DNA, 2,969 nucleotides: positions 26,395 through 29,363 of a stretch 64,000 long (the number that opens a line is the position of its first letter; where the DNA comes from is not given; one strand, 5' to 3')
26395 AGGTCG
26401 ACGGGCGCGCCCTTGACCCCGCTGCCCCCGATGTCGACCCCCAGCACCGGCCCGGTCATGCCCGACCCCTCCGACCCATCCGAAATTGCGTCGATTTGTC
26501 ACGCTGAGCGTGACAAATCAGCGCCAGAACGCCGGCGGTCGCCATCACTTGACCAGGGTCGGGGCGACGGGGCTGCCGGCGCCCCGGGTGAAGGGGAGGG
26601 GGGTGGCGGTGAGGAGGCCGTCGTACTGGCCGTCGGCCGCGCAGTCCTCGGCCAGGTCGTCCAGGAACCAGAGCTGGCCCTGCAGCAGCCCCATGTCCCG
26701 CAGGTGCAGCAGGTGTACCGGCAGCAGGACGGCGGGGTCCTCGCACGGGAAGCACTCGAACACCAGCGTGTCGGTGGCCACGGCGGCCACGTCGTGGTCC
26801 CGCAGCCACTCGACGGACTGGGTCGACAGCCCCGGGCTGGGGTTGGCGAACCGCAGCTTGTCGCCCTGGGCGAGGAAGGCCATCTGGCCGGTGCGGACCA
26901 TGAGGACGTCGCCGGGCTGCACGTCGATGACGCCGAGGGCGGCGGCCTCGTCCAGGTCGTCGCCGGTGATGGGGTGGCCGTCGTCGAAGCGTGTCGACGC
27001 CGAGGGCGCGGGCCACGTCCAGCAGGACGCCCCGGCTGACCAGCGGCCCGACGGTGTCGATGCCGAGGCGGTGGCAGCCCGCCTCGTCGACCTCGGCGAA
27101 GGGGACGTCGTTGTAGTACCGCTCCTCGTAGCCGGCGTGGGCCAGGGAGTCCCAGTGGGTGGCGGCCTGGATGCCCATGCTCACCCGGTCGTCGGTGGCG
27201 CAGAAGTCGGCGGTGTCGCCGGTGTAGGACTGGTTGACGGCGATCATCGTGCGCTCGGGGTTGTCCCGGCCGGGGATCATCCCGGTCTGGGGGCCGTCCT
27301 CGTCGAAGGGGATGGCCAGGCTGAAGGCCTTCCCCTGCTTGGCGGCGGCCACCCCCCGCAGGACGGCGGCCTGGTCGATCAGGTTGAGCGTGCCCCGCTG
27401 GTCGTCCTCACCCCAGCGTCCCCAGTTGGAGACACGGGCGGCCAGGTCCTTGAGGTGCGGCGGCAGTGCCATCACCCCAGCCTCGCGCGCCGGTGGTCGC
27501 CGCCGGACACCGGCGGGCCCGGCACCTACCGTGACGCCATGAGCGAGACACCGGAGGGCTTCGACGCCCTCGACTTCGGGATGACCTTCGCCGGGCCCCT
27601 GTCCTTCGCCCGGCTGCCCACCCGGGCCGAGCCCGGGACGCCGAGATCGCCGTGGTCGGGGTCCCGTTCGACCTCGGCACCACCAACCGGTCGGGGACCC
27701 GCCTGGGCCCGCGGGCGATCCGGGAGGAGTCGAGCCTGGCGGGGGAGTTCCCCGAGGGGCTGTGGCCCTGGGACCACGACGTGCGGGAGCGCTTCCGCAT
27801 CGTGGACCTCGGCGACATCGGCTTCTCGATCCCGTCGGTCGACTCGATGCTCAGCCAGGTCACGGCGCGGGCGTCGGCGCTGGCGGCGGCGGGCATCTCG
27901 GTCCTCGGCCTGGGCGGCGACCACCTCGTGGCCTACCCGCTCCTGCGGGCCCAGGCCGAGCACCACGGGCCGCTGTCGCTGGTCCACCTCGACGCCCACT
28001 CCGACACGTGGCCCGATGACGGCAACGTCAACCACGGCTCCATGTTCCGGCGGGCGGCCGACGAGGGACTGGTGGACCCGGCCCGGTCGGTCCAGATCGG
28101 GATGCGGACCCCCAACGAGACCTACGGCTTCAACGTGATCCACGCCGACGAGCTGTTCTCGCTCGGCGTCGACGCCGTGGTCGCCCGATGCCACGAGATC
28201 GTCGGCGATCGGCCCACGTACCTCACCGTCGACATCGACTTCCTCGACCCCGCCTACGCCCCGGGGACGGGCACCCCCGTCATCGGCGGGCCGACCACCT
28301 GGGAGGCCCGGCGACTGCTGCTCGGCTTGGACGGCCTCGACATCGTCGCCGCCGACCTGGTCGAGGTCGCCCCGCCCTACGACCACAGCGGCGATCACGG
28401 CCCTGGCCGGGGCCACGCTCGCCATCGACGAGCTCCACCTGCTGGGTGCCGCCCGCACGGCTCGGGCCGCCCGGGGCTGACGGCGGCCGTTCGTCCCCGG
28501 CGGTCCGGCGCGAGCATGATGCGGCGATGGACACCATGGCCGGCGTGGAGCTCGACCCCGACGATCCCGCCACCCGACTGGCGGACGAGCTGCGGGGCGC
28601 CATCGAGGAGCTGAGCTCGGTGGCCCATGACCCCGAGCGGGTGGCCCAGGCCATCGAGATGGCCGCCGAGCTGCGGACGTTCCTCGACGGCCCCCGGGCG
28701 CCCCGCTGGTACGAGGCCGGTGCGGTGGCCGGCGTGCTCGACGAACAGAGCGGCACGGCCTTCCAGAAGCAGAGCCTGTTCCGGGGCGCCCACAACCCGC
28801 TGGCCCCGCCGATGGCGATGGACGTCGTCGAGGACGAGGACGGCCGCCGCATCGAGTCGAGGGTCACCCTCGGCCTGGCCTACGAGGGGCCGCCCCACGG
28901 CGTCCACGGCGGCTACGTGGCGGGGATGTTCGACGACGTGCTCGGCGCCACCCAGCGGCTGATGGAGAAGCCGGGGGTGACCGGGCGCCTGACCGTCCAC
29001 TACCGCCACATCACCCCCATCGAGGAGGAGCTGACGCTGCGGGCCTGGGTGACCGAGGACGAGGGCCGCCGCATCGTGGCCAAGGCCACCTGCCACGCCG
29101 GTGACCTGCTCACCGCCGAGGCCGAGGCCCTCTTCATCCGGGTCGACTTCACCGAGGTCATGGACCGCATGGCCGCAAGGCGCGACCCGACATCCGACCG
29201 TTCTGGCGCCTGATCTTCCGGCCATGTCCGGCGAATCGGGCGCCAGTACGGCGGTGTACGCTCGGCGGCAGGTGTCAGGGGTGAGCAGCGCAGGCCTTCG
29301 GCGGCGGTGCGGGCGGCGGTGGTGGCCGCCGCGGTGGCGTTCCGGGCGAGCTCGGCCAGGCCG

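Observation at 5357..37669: Family of eight palindromic elements, each exactly 54 nt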

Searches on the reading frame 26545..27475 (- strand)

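Call 67: search_protein_families(library=pfam, proteins=[window:26545-27475:-], max_evalue=0.01)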
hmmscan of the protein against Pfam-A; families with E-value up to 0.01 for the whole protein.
window:26545-27475:- (310 aa): 1 family
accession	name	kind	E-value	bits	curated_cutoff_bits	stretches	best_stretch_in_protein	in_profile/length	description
PF04199.19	Cyclase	-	0.00048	20.8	23.1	1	53-157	3-65/142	Putative cyclase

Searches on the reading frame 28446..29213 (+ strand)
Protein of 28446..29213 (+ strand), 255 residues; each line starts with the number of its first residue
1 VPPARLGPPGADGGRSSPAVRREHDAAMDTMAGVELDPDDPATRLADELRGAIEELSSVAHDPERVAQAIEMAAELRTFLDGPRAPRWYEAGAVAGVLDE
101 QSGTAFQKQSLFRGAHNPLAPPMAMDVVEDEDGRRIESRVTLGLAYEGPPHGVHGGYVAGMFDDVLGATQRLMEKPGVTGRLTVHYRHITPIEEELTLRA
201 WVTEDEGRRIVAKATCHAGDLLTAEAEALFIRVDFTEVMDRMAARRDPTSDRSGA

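Call 67: search_protein_families(library=pfam, proteins=[window:28446-29213:+], max_evalue=0.01)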
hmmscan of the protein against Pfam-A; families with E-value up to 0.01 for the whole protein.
window:28446-29213:+ (255 aa): 2 families
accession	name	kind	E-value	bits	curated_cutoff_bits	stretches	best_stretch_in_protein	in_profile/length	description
PF03061.28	4HBT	-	0.00012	22.8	20.6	1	153-220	4-74/79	Thioesterase superfamily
PF13622.12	4HBT_3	-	0.0099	16.6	24.3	0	152-222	10-74/83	Acyl-CoA thioesterase N-terminal domain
